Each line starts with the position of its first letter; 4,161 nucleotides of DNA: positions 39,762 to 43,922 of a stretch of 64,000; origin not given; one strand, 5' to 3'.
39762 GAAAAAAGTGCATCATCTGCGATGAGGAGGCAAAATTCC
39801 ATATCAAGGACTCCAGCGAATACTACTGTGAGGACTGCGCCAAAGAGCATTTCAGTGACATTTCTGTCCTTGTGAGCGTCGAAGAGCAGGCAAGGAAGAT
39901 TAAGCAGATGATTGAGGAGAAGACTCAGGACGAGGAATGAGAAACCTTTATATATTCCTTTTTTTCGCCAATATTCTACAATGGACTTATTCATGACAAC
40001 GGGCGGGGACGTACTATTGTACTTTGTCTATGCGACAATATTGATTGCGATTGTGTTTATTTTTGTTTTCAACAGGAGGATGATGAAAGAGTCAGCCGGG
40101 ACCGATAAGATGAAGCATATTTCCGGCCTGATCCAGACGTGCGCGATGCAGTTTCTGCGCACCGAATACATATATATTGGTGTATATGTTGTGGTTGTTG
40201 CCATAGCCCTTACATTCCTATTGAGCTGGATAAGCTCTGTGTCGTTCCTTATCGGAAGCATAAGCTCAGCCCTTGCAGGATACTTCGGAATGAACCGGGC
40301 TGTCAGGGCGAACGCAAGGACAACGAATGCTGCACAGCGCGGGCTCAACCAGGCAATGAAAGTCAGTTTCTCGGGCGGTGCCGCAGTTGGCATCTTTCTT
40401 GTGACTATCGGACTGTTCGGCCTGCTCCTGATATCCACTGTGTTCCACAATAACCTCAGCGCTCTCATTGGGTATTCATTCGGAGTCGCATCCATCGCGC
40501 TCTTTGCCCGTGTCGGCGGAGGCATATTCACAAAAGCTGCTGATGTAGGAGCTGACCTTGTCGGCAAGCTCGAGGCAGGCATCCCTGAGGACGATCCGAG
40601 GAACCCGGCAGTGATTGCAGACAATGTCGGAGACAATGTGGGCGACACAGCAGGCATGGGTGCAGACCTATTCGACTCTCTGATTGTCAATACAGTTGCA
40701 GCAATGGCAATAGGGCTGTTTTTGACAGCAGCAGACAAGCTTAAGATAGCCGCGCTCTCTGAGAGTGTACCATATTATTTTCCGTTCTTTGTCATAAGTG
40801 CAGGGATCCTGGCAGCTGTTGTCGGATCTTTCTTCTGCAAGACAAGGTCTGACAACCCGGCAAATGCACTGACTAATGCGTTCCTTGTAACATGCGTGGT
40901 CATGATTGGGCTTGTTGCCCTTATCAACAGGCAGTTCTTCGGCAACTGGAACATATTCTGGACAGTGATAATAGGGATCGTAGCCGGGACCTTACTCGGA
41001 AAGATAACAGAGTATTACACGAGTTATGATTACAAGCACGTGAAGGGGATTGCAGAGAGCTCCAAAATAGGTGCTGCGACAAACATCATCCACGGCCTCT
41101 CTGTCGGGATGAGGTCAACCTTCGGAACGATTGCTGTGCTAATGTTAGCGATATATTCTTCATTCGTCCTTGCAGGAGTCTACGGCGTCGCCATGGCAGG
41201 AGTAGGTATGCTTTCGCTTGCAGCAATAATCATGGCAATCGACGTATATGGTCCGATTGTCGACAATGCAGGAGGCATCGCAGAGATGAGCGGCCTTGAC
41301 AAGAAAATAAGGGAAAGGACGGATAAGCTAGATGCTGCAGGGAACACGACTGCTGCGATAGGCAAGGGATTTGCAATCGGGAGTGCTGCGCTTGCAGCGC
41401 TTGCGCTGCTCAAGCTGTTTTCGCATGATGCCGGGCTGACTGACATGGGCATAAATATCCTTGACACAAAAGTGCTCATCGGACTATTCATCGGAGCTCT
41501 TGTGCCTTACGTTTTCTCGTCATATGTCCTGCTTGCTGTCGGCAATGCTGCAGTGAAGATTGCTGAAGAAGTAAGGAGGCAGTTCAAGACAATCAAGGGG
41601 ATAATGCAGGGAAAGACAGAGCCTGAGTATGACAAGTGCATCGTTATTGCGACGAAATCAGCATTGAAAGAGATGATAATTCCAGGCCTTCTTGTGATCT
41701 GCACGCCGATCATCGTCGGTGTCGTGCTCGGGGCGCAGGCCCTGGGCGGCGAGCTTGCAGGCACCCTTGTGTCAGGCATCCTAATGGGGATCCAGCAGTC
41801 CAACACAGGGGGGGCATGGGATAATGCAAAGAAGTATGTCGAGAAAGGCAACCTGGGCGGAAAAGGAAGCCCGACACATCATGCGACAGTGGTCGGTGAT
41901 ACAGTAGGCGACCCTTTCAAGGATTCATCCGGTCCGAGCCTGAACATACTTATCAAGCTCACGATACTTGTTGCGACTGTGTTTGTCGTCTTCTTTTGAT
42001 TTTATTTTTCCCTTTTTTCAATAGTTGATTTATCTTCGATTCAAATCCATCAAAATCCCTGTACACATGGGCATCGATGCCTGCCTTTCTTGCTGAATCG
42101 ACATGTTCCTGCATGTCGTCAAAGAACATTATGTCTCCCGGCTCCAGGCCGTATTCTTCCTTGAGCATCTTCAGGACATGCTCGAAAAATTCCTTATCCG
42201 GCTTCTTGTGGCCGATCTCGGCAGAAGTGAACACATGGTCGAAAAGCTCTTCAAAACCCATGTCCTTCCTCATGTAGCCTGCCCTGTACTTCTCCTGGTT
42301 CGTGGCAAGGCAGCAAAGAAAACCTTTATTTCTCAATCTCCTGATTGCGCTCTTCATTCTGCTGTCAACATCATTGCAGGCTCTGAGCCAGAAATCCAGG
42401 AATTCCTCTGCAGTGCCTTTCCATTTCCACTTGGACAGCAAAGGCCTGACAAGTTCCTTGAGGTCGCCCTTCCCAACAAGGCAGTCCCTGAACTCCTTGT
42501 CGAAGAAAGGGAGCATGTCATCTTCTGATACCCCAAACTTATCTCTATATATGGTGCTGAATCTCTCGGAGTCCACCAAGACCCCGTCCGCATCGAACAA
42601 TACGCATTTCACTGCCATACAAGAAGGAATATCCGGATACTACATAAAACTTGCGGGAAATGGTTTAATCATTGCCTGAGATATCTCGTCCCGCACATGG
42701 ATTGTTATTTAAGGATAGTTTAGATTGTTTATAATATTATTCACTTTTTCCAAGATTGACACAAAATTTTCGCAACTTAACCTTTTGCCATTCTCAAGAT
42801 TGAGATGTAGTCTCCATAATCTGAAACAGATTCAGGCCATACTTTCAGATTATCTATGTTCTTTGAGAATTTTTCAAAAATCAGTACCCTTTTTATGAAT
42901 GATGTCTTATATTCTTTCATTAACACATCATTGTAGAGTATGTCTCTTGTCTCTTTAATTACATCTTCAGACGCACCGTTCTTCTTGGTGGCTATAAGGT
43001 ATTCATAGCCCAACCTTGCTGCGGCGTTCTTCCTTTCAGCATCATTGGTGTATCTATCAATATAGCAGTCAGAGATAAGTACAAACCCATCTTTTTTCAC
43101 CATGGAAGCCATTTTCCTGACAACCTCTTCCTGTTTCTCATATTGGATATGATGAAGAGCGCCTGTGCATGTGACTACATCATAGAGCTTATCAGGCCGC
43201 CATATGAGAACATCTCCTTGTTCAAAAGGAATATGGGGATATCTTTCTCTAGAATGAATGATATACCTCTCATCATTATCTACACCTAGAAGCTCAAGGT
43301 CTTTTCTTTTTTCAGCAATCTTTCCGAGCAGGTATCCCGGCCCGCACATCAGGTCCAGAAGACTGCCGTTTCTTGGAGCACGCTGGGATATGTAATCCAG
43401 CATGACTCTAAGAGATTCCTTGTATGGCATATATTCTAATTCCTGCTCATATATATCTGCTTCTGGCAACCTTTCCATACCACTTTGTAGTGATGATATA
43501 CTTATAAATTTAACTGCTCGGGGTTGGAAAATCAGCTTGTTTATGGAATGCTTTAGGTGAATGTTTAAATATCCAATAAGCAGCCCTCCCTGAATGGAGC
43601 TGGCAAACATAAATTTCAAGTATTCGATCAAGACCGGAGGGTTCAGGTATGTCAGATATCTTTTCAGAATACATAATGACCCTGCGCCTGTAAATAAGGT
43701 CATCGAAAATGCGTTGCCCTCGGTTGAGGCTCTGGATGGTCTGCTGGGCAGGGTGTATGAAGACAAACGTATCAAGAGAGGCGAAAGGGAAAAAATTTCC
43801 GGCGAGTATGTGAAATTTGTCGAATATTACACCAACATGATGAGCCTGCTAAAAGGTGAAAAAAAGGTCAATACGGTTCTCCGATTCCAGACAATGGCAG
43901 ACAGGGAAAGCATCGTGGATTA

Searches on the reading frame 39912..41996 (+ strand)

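Call 10: search_protein_families(library=pfam, proteins=[window:39912-41996:+], max_evalue=0.001)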
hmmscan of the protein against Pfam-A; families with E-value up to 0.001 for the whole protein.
window:39912-41996:+ (695 aa): 1 family
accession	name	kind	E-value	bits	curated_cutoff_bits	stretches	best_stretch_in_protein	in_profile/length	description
PF03030.21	H_PPase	-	1.3e-249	830.7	29.7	1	44-691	1-645/645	Inorganic H+ pyrophosphatase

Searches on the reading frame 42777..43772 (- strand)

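Call 19: search_protein_families(library=pfam, proteins=[window:42777-43772:-], max_evalue=0.001)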
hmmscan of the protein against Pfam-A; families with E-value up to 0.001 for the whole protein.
window:42777-43772:- (331 aa): 7 families
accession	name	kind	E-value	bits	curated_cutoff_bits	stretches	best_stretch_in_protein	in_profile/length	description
PF13649.12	Methyltransf_25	-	5.5e-14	53.1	27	1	139-229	2-97/97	Methyltransferase domain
PF13489.12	Methyltransf_23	-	1.7e-12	47.8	27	1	124-236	12-119/164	Methyltransferase domain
PF13847.12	Methyltransf_31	-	5.6e-11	42.8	27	1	135-238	4-114/145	Methyltransferase domain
PF08242.18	Methyltransf_12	-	7.8e-11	43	30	1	139-230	1-97/98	Methyltransferase domain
PF08241.18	Methyltransf_11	-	1.4e-09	38.9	21.2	1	139-233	1-95/95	Methyltransferase domain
PF01739.24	CheR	-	5.5e-05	23.1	27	1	179-233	118-173/195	CheR methyltransferase, SAM binding domain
PF05175.20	MTS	-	0.00079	19.5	23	0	122-210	21-112/170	Methyltransferase small domain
